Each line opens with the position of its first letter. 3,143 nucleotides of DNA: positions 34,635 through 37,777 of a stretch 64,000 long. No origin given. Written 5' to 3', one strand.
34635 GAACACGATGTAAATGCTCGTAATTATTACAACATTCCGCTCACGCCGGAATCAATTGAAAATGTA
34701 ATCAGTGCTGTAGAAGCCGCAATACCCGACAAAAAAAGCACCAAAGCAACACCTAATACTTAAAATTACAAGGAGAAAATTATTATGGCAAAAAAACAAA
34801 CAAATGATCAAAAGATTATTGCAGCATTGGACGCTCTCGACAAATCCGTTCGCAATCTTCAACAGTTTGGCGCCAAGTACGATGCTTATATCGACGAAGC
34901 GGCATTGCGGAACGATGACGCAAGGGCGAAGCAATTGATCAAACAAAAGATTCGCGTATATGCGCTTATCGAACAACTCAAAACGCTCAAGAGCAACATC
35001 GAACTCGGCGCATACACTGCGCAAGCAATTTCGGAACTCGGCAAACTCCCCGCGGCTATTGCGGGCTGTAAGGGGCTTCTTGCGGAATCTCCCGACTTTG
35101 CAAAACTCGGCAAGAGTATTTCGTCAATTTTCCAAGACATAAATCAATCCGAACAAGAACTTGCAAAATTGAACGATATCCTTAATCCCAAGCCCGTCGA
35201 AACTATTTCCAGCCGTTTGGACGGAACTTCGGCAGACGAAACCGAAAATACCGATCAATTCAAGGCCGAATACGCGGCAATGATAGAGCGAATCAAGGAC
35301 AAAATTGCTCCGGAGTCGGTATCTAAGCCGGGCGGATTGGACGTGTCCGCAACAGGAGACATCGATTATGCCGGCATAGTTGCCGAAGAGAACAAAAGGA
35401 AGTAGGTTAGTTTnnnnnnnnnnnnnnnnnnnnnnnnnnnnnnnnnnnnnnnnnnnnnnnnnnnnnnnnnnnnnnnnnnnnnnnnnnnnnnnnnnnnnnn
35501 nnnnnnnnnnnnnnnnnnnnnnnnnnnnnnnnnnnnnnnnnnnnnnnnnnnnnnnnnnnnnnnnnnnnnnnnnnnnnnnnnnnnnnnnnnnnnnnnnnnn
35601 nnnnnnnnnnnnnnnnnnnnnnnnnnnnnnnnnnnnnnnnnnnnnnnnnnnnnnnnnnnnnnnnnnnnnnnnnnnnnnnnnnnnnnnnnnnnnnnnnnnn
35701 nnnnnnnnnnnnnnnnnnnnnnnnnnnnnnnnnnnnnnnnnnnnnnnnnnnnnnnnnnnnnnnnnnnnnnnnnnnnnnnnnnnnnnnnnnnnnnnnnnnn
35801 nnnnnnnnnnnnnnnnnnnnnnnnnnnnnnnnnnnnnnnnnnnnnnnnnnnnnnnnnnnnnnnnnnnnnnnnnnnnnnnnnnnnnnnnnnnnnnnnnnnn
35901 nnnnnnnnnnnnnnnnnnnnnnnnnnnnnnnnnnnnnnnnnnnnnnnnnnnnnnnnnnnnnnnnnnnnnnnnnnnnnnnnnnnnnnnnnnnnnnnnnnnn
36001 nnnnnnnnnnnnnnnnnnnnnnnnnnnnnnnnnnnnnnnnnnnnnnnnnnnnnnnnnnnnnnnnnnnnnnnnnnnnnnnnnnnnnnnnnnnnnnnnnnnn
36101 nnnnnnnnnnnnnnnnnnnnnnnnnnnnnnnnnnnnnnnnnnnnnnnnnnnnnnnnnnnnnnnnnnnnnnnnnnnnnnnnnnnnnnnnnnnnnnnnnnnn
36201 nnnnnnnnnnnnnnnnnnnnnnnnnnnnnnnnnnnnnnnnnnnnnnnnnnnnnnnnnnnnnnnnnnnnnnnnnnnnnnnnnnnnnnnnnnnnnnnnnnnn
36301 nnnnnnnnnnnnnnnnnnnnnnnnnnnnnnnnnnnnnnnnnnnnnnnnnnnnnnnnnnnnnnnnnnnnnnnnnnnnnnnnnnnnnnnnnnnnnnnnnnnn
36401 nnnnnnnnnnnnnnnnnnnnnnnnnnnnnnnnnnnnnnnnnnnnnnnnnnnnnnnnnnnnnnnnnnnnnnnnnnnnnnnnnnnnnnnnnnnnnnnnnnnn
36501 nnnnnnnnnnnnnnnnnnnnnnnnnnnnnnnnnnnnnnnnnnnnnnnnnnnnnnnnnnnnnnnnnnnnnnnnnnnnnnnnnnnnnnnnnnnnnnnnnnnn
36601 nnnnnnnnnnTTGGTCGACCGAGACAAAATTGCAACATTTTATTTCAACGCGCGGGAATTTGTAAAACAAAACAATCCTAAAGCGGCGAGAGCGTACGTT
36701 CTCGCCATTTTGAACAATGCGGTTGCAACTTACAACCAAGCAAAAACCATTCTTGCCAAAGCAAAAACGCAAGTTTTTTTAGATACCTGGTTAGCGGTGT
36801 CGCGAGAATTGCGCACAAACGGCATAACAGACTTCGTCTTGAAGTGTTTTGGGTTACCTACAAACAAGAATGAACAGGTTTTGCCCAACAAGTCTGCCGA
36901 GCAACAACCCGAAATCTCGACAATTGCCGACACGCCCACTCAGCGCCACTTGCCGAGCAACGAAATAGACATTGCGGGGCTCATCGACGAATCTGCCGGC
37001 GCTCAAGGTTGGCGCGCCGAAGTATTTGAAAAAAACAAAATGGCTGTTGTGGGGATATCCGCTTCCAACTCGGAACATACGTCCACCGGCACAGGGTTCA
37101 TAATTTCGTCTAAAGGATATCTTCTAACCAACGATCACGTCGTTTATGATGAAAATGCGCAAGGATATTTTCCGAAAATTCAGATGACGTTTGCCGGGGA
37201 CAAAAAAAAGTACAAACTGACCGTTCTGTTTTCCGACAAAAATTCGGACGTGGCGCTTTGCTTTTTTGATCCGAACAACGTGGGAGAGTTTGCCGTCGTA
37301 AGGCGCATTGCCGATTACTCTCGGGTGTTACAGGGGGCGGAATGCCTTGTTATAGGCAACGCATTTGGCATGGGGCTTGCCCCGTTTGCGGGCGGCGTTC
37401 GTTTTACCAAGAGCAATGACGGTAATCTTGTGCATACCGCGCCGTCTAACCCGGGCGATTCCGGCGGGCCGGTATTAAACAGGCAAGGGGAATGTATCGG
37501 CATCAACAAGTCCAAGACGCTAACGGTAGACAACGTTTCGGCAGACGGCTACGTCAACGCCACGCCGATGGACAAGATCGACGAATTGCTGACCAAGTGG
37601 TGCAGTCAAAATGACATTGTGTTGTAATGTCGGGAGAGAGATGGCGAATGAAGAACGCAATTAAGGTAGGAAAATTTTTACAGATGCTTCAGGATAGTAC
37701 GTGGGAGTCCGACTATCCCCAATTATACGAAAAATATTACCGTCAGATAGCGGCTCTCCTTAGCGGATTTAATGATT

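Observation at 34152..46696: Operon pairing an ESCRT-III-like protein with a Vps4-like AAA+ ATPase, a protease, a RuvB-like ATPase and two giant transmembrane LRR proteins, inside a bacterial integrative element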

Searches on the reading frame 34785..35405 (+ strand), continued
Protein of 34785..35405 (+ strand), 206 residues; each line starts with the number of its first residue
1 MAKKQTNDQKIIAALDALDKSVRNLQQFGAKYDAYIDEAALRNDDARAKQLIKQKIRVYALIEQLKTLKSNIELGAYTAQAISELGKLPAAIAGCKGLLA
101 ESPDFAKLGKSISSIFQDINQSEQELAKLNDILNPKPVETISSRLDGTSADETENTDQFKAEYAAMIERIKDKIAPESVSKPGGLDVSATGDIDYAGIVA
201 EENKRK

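Call 115: find_encoding_contigs(protein=P0161, flank=10000, max_places=1)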
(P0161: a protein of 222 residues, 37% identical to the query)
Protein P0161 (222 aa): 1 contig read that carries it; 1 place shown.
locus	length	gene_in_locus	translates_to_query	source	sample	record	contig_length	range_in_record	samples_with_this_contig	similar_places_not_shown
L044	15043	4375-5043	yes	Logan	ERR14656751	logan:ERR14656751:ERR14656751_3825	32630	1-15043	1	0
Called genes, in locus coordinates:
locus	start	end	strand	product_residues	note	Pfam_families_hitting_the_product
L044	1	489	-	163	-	?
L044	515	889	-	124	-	-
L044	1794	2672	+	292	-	PF00561:Abhydrolase_1, PF12146:Hydrolase_4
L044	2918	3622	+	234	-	-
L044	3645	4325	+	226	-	-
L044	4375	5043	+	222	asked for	-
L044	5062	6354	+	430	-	PF13191:AAA_16 (faint), PF00004:AAA, PF17862:AAA_lid_3 (weak)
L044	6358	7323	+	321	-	PF00089:Trypsin, PF13365:Trypsin_2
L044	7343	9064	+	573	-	PF05496:RuvB_N, PF00004:AAA, PF07728:AAA_5, PF13173:AAA_14 (weak), PF05491:WHD_RuvB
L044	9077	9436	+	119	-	-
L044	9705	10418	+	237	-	-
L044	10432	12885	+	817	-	-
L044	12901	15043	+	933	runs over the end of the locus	-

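Call 116: find_encoding_contigs(protein=P0152, flank=10000, max_places=1)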
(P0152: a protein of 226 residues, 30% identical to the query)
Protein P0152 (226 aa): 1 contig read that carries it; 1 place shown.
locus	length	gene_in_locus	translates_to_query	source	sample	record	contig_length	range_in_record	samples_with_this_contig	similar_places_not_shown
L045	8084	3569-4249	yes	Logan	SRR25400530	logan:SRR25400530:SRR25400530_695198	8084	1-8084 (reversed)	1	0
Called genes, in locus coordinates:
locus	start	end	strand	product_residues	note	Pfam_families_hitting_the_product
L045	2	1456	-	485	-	?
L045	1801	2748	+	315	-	-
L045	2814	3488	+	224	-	-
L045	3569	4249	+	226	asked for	-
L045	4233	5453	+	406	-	PF13191:AAA_16 (faint), PF07724:AAA_2 (faint), PF00004:AAA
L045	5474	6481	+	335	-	PF00089:Trypsin, PF13365:Trypsin_2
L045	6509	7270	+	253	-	-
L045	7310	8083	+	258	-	?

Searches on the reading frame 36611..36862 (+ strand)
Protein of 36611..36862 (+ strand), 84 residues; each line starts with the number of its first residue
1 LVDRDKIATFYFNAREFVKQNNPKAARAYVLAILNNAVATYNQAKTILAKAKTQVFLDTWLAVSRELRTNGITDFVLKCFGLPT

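Call 44: search_solved_structures(query=A3, max_evalue=10, show_alignments=2)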
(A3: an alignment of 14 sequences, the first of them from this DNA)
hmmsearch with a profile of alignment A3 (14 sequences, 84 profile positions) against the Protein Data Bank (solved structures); distinct sequences matched with E-value up to 10: 14.
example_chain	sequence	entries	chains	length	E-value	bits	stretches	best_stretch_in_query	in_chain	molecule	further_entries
8vst_A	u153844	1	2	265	0.0059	19.9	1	11-73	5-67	Regulatory protein Rns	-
9ca5_A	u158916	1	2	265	0.0063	19.8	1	11-72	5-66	AraC-family, transcriptional regulator Rns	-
9ca6_A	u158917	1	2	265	0.0077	19.5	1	11-72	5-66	Regulatory protein Rns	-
6yhh_A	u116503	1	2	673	0.017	18.4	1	35-69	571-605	Beta-N-acetylglucosaminidase-like protein Glycoside hydrolase family 20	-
8vrq_A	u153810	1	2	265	0.066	16.5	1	11-73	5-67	Regulatory protein Rns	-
6xiu_A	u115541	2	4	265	0.078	16.3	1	11-72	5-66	Regulatory protein Rns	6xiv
2jr0_A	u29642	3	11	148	0.68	13.3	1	15-76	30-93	N utilization substance protein B homolog | N utilization substance protein B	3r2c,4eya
3r2d_A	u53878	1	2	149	0.69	13.3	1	15-76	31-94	N utilization substance protein B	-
4zzl_A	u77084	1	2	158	1.5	12.2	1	14-56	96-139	MULTIDRUG RESISTANCE OPERON REPRESSOR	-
3mex_A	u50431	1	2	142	1.6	12.1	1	14-56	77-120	Multidrug resistance operon repressor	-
1lnw_A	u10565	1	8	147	1.6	12.1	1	14-56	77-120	Multidrug resistance operon repressor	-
6qx9_5J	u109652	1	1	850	2.3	11.6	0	37-78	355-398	Pre-mRNA-processing factor 6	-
4fgv_A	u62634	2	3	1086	2.3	11.6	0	69-83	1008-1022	Chromosome region maintenance 1 (CRM1) or Exportin 1 (Xpo1) | CRM1 Nuclear transport receptor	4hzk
3jcr_G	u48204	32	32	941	3.5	11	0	37-78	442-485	hPrp6 | Pre-mRNA-processing factor 6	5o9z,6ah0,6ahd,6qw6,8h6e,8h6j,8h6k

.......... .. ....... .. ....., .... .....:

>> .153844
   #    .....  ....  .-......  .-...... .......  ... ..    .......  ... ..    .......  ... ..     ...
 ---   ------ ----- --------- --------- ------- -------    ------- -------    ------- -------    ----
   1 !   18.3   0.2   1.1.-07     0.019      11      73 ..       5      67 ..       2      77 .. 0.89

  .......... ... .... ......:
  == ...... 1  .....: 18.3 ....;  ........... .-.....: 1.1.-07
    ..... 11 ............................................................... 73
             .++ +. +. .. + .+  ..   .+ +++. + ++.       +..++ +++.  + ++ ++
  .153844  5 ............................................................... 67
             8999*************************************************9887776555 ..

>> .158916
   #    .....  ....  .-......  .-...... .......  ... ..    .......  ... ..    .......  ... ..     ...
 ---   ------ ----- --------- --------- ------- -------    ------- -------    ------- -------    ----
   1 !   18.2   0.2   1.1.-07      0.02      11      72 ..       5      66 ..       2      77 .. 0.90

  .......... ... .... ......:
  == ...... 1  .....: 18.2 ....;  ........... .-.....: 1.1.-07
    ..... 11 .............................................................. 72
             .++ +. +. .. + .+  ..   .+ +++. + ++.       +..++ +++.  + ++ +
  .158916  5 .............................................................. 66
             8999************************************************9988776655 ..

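Call 46: search_protein_families(library=pfam, alignment_id=A6, max_evalue=10)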
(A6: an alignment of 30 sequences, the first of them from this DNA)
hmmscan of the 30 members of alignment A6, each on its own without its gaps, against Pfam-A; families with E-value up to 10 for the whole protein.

A. member 1, seq(84 aa): 0 families

B. families by the number of members that match (of 30 scanned): 20 families
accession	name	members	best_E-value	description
PF07678.20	TED_complement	3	0.0013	A-macroglobulin TED domain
PF23300.3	HEAT_Nup120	2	0.0078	Nucleoporin Nup120, HEAT repeats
PF13013.11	F-box-like_2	2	0.015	F-box-like domain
PF18478.7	PIN_10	1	0.011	PIN like domain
PF11864.13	DUF3384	1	0.015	Domain of unknown function (DUF3384)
PF12950.13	TaqI_C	1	0.017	TaqI-like C-terminal specificity domain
PF03623.18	Focal_AT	1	0.031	Focal adhesion targeting region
PF23066.1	PH_21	1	0.04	C-Maf-inducing protein PH domain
PF18235.6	OST_P2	1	0.04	Oligosaccharyltransferase Peripheral 2 domain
PF21716.3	dnstrm_HI1420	1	0.046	Probable addiction module antidote protein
PF10428.14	SOG2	1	0.056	RAM signalling pathway protein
PF23153.1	Aip3p_Bud6_N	1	0.06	Aip3p/Bud6 N-terminal domain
PF25284.1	DUF7874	1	0.062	Family of unknown function (DUF7874)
PF22262.2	DUF6950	1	0.064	Domain of unknown function (DUF6950)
PF23485.1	YBR230W-A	1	0.066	YBR230W-A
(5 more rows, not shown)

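Call 107: search_solved_structures(query=A11, max_evalue=10, show_alignments=3)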
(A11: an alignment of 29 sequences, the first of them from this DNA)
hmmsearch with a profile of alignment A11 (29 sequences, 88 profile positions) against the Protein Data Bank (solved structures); distinct sequences matched with E-value up to 10: 25.
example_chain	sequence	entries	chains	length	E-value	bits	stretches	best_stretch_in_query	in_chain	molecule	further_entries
5cwl_A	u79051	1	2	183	1.8e-05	28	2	12-40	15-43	Designed helical repeat protein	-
5cwk_A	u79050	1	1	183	0.00063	23.1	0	6-41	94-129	Designed helical repeat protein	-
6xt4_A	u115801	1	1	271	0.0043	20.4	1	7-41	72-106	1BH_69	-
6e9r_B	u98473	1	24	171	0.012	19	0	13-40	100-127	DHF46 filament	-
8fin_A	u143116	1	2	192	0.014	18.7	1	12-40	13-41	cs207A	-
8fiq_A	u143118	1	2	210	0.018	18.4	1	12-40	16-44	cs207AB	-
7mwr_A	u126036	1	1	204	0.04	17.3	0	6-41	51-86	LHD101A54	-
8w6e_A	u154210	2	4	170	0.063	16.7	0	24-52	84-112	HBC599 in complex with wFAP1.1 | wFAP1.1 structure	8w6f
3ozx_A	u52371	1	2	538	0.07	16.5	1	32-84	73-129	RNase L inhibitor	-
6tmf_d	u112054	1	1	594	0.089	16.2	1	32-84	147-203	ATPase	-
37tt_A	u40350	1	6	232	0.091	16.2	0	14-40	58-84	Z4 c3ii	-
9n0k_A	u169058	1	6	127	0.12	15.8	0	6-45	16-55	De novo designed KABLE protein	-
9n0i_A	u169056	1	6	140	0.15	15.4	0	7-44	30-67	De novo designed KABLE protein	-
9n0j_A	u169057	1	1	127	0.16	15.3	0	7-45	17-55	De novo designed KABLE protein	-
6e9x_C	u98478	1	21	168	0.2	15.1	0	13-40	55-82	DHF91 filament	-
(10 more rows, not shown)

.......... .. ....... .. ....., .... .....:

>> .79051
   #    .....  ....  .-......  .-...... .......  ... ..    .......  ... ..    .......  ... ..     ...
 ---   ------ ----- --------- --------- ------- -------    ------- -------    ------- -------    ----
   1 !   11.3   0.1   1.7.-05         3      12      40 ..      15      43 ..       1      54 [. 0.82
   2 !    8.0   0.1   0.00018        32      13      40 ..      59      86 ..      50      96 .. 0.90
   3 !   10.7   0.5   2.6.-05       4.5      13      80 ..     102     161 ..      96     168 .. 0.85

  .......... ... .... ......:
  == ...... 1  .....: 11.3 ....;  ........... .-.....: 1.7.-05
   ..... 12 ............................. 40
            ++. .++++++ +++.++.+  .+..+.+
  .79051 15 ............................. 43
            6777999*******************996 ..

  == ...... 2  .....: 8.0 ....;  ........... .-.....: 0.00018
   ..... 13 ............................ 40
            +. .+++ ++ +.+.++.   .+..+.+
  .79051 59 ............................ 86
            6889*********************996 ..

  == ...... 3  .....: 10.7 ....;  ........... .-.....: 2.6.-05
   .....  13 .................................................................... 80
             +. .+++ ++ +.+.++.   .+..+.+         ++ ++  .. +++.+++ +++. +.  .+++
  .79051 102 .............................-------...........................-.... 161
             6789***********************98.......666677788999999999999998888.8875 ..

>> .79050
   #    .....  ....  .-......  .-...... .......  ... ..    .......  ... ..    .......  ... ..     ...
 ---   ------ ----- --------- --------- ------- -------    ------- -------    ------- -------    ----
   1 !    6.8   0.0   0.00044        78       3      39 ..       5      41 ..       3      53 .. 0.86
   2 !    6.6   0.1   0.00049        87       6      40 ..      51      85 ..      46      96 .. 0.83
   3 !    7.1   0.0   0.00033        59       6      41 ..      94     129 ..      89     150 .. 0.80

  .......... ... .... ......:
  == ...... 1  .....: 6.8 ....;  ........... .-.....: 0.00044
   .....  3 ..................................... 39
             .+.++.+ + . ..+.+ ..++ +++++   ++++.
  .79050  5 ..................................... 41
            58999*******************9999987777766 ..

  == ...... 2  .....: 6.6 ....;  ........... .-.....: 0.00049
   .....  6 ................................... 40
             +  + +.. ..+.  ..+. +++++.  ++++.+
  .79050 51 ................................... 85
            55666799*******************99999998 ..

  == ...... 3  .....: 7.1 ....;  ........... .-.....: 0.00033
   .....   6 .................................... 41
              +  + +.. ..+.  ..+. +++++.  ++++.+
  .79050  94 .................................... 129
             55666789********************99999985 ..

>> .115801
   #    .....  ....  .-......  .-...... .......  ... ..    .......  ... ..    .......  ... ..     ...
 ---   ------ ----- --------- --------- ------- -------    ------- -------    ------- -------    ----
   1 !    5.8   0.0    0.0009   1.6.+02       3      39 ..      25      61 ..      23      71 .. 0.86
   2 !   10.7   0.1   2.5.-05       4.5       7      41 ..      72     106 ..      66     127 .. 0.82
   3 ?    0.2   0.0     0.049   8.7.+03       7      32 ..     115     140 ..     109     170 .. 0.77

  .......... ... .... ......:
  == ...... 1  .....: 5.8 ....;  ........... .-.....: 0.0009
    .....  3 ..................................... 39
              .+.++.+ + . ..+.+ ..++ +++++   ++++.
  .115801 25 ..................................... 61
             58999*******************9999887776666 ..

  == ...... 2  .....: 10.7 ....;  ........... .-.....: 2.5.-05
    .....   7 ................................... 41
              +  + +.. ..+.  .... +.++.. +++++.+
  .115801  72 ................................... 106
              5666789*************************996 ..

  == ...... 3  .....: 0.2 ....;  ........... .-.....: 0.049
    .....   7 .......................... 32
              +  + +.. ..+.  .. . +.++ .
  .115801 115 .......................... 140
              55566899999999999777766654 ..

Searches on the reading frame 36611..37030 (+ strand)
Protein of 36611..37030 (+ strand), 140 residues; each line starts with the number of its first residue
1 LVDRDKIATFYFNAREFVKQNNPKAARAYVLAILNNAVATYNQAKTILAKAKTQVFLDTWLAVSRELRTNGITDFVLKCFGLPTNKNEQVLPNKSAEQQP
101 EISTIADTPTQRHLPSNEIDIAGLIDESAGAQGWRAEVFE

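Call 50: find_homologous_proteins(query=window:36611-37030:+, max_evalue=0.001)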
Query window:36611-37030:+ (140 aa): 1 proteins with E <= 0.001 among 9 candidates.
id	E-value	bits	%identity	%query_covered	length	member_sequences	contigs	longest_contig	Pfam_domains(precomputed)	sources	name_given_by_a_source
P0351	2.5e-24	104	78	49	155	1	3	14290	-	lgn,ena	-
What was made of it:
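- Tried and rejected: find_homologous_proteins with g4 residues 1-140 returned one protein only (call 50).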

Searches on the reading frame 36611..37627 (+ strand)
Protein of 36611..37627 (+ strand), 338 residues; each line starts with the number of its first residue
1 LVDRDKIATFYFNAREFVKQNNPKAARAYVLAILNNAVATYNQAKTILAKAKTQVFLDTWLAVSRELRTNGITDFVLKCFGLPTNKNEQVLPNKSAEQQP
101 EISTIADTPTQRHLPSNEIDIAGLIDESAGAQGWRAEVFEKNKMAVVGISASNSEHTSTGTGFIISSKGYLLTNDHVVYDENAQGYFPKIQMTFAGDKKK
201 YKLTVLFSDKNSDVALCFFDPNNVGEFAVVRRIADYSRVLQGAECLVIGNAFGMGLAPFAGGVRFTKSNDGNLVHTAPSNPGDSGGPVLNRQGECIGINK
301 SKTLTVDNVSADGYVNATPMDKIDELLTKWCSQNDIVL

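Call 3: search_protein_families(library=pfam, proteins=[window:36611-37627:+], max_evalue=0.1)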
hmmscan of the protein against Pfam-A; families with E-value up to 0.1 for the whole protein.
window:36611-37627:+ (338 aa): 4 families
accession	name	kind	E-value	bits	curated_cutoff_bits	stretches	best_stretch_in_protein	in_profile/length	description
PF13365.12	Trypsin_2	-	1.7e-18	68.1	27.6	1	160-298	1-144/144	Trypsin-like peptidase domain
PF00089.32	Trypsin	-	1.5e-10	41.7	20.6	2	147-249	16-126/220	Trypsin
PF10459.15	Peptidase_S46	-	0.00017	20.9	22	0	272-299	623-650/698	Peptidase S46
PF05579.19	Peptidase_S32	-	0.044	13.4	24.7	0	279-299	205-225/297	Equine arteritis virus serine endopeptidase S32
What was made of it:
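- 36611..37627 (+): g4: cytoplasmic trypsin/HtrA-type serine protease (338 aa) with helical N-domain. Trypsin_2 1.7e-18 at res 160-298 (call 3).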

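Call 4: search_protein_families(library=padloc, proteins=[window:36611-37627:+], max_evalue=0.1)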
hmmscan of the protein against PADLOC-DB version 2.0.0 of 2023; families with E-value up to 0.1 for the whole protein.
window:36611-37627:+ (338 aa): 6 families
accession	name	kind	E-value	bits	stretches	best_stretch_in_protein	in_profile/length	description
PDLC02959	RT-Protease_XI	-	3e-12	44.2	1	142-309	338-490/510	single gene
PDLC02960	RT-Protease_XI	-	4.8e-12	43.6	1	145-307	339-487/506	single gene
PDLC03855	LmuA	-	5e-08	30.6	1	144-216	9-77/425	-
PDLC04593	PDC-M35A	-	5.1e-05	21.2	1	145-183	7-46/216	-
PDLC02159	Avs1b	-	0.00052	15.4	1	143-217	7-76/1924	-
PDLC05022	PDC-S45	-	0.0036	14.3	1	143-185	21-71/293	-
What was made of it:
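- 36611..37627 (+): PADLOC hits to the protease effector domains of RT-Protease, LmuA and Avs1b (call 4).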

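Call 11: search_protein_families(library=ncbifam, proteins=[window:36611-37627:+], max_evalue=0.01)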
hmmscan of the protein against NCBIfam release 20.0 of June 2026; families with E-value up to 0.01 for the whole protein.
window:36611-37627:+ (338 aa): 12 families
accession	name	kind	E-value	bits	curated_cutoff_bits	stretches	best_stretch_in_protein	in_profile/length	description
TIGR02037.1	degP_htrA_DO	subfamily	3.6e-22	78.9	416.2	1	139-332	40-229/434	Do family serine endopeptidase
NF047968.1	SerProtHtrA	equivalog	5e-20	72.2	470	1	139-308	59-239/357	serine protease HtrA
NF041521.1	HhoA_HhoB_HtrA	equivalog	4.2e-17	62.4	450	1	151-331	50-224/335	HhoA/HhoB/HtrA family serine endopeptidase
NF008147.1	PRK10898.1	equivalog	1.2e-13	51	408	1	149-311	69-224/352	outer membrane-stress sensor serine endopeptidase DegS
NF050055.1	SerProtHtrAMycob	equivalog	1.5e-13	50.6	800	1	130-325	199-401/502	serine protease HtrA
NF008189.1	PRK10942.1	equivalog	1.7e-13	49.9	720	1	153-301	108-254/477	serine endoprotease DegP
NF007526.1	PRK10139.1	equivalog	6e-13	48.3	756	1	154-301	87-232/456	serine endoprotease DegQ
TIGR02038.1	protease_degS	equivalog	1.3e-10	41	422.95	1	155-331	75-247/351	outer membrane-stress sensor serine endopeptidase DegS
NF040961.1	MamO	equivalog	1.3e-09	37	800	1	137-303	77-244/648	magnetosome protein MamO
NF053637.1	SerProtHtrAspr2045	equivalog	3.1e-09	36.2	650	1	152-327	97-279/394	serine protease HtrA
NF033740.0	MarP_fam_protase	equivalog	1.5e-08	34.1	250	1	90-219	141-264/390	MarP family serine protease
NF040960.1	MamE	equivalog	1.5e-07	30.5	800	1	153-300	117-265/659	magnetosome formation protease MamE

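Call 12: search_protein_families(library=phrogs, proteins=[window:36611-37627:+], max_evalue=0.01)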
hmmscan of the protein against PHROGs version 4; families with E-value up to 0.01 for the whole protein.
window:36611-37627:+ (338 aa): 3 families
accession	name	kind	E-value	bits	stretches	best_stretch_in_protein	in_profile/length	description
phrog_11383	-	unknown function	1.4e-21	78.4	1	127-329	142-354/462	-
phrog_9683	-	other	1.7e-09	38.5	1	158-329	53-223/233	protease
phrog_7688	-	unknown function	0.0071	16.4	0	149-205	14-80/288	-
